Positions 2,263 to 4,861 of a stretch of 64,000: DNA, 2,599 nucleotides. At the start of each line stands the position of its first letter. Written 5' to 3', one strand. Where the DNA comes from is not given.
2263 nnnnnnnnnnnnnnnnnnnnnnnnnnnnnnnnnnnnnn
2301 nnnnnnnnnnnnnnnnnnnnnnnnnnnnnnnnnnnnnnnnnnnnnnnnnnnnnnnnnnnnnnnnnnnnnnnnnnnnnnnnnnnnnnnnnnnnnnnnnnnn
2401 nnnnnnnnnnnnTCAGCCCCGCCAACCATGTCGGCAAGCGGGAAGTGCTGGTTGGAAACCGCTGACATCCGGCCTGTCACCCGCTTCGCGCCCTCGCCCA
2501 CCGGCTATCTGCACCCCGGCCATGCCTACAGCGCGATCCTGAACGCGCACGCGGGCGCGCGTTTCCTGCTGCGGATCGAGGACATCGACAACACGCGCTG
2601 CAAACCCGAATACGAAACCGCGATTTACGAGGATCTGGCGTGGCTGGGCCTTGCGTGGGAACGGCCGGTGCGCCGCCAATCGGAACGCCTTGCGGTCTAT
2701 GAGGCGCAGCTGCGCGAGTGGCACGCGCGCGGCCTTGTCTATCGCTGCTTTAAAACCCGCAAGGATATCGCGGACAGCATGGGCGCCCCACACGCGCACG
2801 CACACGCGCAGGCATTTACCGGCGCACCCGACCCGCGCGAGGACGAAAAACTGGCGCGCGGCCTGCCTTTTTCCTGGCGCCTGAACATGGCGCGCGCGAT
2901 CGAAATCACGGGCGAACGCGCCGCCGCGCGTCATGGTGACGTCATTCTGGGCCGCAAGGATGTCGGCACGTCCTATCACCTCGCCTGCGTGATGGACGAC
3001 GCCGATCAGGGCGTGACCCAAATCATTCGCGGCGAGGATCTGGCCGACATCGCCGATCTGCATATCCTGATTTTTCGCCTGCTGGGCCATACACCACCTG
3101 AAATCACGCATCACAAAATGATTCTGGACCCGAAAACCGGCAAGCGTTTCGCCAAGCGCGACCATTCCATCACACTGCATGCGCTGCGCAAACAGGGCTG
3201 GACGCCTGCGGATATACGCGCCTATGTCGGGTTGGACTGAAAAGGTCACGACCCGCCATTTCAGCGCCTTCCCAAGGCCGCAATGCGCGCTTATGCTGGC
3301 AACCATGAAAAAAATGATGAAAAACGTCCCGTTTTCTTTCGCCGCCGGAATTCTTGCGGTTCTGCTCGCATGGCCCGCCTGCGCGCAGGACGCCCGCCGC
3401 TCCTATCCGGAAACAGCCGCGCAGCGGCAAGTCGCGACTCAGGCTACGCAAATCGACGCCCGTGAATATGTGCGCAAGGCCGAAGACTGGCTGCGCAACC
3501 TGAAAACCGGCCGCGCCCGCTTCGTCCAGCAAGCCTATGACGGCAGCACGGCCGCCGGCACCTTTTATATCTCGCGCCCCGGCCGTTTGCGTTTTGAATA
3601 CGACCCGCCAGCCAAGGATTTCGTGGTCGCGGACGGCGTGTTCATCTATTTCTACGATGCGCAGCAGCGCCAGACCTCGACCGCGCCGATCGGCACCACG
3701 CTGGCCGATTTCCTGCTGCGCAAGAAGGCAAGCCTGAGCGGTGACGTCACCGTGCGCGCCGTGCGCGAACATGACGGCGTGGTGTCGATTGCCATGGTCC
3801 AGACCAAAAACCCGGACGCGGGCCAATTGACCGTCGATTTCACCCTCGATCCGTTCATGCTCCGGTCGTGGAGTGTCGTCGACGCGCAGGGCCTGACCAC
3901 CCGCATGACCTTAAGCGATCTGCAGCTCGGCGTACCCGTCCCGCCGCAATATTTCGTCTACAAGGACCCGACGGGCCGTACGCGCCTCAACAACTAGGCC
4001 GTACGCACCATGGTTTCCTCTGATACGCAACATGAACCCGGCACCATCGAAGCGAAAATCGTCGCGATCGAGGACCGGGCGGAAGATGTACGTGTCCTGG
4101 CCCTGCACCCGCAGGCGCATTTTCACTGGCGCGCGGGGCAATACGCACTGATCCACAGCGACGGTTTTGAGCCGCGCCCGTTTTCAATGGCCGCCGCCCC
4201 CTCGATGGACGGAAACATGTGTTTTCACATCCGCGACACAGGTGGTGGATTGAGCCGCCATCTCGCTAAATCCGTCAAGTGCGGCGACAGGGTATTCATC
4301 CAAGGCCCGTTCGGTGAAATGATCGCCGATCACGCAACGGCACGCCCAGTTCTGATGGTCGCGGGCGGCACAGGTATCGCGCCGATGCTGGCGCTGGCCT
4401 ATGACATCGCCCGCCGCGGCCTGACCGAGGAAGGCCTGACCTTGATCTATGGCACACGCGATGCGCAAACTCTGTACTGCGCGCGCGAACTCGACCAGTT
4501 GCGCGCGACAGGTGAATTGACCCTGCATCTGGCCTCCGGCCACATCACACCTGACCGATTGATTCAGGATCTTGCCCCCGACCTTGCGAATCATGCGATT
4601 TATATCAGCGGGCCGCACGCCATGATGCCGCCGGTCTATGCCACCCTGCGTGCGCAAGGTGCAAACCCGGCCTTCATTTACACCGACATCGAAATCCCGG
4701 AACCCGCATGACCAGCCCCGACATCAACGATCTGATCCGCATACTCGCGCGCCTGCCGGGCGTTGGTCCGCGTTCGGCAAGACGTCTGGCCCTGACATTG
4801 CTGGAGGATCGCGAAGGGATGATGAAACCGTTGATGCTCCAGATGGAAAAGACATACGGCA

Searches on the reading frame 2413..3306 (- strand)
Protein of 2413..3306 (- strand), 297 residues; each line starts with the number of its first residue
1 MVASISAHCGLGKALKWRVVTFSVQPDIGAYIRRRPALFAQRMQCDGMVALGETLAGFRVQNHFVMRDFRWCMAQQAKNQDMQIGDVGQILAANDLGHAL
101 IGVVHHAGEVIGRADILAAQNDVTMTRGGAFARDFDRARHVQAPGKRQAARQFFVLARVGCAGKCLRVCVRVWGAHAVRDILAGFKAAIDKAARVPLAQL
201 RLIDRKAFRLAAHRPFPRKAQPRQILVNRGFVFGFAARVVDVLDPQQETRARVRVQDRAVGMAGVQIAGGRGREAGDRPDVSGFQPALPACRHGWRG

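Call 45: list_cluster_members(proteins=[window:2413-3306:-, window:2413-3249:-, window:62216-63787:-, window:4010-4711:+, window:59614-61407:-])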
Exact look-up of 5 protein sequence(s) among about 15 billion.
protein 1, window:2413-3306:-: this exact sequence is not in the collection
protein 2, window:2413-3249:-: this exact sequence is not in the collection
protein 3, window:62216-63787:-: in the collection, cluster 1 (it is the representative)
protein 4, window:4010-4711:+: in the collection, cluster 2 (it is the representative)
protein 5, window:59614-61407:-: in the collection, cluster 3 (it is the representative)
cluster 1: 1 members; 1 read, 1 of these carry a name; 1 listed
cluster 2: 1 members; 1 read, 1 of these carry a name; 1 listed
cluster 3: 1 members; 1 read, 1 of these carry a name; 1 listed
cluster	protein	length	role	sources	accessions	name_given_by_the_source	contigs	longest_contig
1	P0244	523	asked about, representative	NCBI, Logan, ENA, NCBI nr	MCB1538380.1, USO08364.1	MAG: response regulator [Alphaproteobacteria bacterium] | response regulator [Alphaproteobacteria bacterium]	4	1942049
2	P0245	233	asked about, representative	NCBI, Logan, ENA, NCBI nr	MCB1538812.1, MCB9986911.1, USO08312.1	MAG: hypothetical protein H6865_04670 [Rhodospirillales bacterium] | hypothetical protein [Alphaproteobacteria bacterium]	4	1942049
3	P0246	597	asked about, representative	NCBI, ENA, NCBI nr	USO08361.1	MAG: acyl-CoA dehydrogenase C-terminal domain-containing protein [Rhodospirillales ...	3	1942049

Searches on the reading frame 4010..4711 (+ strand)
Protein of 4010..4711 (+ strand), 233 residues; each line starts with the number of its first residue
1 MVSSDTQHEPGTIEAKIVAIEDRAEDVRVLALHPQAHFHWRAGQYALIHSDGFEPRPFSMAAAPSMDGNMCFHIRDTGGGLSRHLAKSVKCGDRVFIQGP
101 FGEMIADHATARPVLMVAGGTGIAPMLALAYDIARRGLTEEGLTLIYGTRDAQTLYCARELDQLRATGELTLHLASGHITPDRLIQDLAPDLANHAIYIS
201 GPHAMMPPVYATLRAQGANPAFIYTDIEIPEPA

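Call 47: find_encoding_contigs(protein=window:4010-4711:+, flank=10000, max_places=4)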
Protein window:4010-4711:+ (233 aa): 10 contigs read that carry it; 4 places shown.
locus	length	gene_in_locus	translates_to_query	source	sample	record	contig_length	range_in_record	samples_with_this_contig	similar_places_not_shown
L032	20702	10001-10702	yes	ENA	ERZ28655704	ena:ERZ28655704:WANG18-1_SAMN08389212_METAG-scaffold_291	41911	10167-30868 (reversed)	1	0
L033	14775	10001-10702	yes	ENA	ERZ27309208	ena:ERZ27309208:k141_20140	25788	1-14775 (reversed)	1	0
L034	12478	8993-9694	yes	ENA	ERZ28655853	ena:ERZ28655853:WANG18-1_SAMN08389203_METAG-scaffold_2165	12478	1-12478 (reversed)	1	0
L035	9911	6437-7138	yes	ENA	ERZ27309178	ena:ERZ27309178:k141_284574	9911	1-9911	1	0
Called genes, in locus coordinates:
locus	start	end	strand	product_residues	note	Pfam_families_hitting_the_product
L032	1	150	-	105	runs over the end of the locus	PF00111:Fer2 (weak)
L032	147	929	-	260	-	-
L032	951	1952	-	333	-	PF01266:DAO (faint), PF03486:HI0933_like (faint), PF07992:Pyr_redox_2, PF13738:Pyr_redox_3, PF00070:Pyr_redox (weak)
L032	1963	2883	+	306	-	PF02628:COX15-CtaA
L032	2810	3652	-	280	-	-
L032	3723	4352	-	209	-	PF00034:Cytochrom_C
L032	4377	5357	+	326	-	PF00800:PDT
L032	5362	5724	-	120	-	-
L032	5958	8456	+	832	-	PF13491:FtsK_4TM, PF17854:FtsK_alpha, PF01580:FtsK_SpoIIIE, PF09397:FtsK_gamma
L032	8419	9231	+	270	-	PF00749:tRNA-synt_1c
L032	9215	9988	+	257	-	PF03548:LolA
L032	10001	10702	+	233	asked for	PF00970:FAD_binding_6 (weak), PF00175:NAD_binding_1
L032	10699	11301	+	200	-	PF21176:RecR_HhH, PF02132:RecR_ZnF (weak), PF01751:Toprim (weak), PF13662:Toprim_4, PF21175:RecR_C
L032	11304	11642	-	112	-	-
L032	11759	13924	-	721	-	PF02706:Wzz (faint), PF13807:GNVR (weak), PF13614:AAA_31, PF01656:CbiA (weak)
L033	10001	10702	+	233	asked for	PF00970:FAD_binding_6 (weak), PF00175:NAD_binding_1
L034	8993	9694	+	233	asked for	PF00970:FAD_binding_6 (weak), PF00175:NAD_binding_1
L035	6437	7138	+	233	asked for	PF00970:FAD_binding_6 (weak), PF00175:NAD_binding_1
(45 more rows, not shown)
